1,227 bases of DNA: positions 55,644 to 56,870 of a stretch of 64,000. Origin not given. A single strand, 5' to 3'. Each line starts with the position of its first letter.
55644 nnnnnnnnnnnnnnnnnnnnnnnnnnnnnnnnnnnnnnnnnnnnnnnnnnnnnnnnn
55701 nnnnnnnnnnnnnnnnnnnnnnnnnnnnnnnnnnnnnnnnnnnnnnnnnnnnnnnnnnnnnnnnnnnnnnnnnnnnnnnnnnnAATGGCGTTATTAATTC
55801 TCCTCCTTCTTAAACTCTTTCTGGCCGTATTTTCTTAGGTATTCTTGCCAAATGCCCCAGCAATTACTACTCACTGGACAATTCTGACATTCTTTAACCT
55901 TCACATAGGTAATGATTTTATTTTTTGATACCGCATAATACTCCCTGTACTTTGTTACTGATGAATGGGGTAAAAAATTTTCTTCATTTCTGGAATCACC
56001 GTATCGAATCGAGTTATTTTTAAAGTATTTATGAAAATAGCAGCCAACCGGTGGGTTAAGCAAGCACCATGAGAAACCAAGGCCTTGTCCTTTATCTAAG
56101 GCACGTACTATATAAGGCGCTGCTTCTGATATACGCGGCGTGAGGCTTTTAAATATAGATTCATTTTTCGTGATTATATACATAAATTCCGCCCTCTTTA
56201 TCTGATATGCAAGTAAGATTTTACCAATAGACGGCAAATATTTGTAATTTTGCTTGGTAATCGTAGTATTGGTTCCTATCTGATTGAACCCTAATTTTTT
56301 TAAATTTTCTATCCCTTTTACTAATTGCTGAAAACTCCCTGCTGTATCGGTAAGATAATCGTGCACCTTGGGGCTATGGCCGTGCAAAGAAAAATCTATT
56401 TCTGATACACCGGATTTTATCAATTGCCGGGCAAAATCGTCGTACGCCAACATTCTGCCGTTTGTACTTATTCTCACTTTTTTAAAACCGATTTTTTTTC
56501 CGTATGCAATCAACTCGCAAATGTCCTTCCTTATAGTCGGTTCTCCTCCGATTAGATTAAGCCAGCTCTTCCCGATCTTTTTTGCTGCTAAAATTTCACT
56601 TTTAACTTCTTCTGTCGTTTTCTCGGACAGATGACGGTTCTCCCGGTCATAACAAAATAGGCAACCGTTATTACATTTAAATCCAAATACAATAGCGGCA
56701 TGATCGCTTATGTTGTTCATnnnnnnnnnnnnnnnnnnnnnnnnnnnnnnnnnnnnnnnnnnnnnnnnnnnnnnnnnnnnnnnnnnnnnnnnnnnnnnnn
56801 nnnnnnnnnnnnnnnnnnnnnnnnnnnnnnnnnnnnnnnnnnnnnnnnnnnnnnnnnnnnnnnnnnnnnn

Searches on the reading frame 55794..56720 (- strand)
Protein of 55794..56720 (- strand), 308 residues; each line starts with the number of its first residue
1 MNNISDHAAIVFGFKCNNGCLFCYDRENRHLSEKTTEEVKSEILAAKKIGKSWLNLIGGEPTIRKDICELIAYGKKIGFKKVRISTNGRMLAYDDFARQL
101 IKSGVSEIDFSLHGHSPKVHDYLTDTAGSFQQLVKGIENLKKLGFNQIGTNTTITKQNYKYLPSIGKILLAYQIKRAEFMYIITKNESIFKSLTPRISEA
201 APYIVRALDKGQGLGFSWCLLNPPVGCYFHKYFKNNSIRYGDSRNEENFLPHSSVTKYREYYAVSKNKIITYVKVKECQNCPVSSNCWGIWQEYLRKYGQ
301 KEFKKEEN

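Call 6: search_protein_families(library=pfam, proteins=[window:55794-56720:-], max_evalue=0.01)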
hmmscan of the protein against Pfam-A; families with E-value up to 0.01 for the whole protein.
window:55794-56720:- (308 aa): 2 families
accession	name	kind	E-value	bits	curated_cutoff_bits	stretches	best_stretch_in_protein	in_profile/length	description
PF04055.27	Radical_SAM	-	6e-25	88.8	29.5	1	10-155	1-151/166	Radical SAM superfamily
PF13353.11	Fer4_12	-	6.5e-05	23.7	22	1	10-115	9-116/137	4Fe-4S single cluster domain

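Call 32: search_protein_families(library=ncbifam, proteins=[window:55794-56720:-], max_evalue=0.00001)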
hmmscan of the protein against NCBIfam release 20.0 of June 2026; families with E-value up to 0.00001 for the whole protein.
window:55794-56720:- (308 aa): 45 families (the best 25 are shown)
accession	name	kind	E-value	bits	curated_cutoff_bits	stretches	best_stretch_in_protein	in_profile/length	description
NF038332.1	rSAM_rare_HxsC4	exception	3.2e-40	138.3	500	1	9-208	17-222/335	radical SAM protein HxsC4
TIGR04545.1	rSAM_ahbD_hemeb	equivalog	1.2e-25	90.6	500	1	15-168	9-161/339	heme b synthase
TIGR02668.1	moaA_archaeal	equivalog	6.2e-25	87.8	325.25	1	14-171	18-175/303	GTP 3',8-cyclase MoaA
TIGR03977.1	rSAM_pair_HxsC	equivalog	3.8e-24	85.1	267.9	1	4-169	23-190/292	His-Xaa-Ser system radical SAM maturase HxsC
TIGR04546.1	rSAM_ahbC_deAc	equivalog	7.7e-24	84.2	650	1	15-183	48-214/390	12,18-didecarboxysiroheme deacetylase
TIGR04054.1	rSAM_NirJ1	equivalog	3.1e-22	78.7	650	1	15-183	45-211/387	putative heme d1 biosynthesis radical SAM protein NirJ1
NF001199.0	PRK00164.2-1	equivalog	5.9e-22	78.2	231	1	14-160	20-166/308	GTP 3',8-cyclase MoaA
TIGR04055.1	rSAM_NirJ2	equivalog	7e-21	75.1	500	1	15-167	9-159/326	putative heme d1 biosynthesis radical SAM protein NirJ2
TIGR04053.2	TIGR04053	equivalog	1.3e-20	74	395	1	16-185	18-189/366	TIGR04053 family radical SAM/SPASM domain-containing protein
TIGR04347.1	pseudo_SAM_Halo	equivalog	5.2e-20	72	525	1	15-181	47-211/390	TIGR04347 family pseudo-SAM/SPASM protein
TIGR02666.1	moaA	equivalog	6.2e-19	68.1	284.05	1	15-159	19-170/336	GTP 3',8-cyclase MoaA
NF045646.2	rSAM_Se_TrsS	equivalog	4.3e-18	65.1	490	1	15-164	95-246/441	radical SAM (seleno)protein TrsS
TIGR03962.1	mycofact_rSAM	equivalog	5.2e-18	65.3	265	1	13-167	19-171/339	mycofactocin radical SAM maturase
NF050035.1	rSAM_WgK_link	exception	3.6e-17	62.4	650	1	12-168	15-170/367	radical SAM/SPASM peptide maturase WgkB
NF045702.1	rSAM_GDGT_ether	equivalog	3.9e-17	62.1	450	1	8-162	88-246/486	tetraether lipid synthase Tes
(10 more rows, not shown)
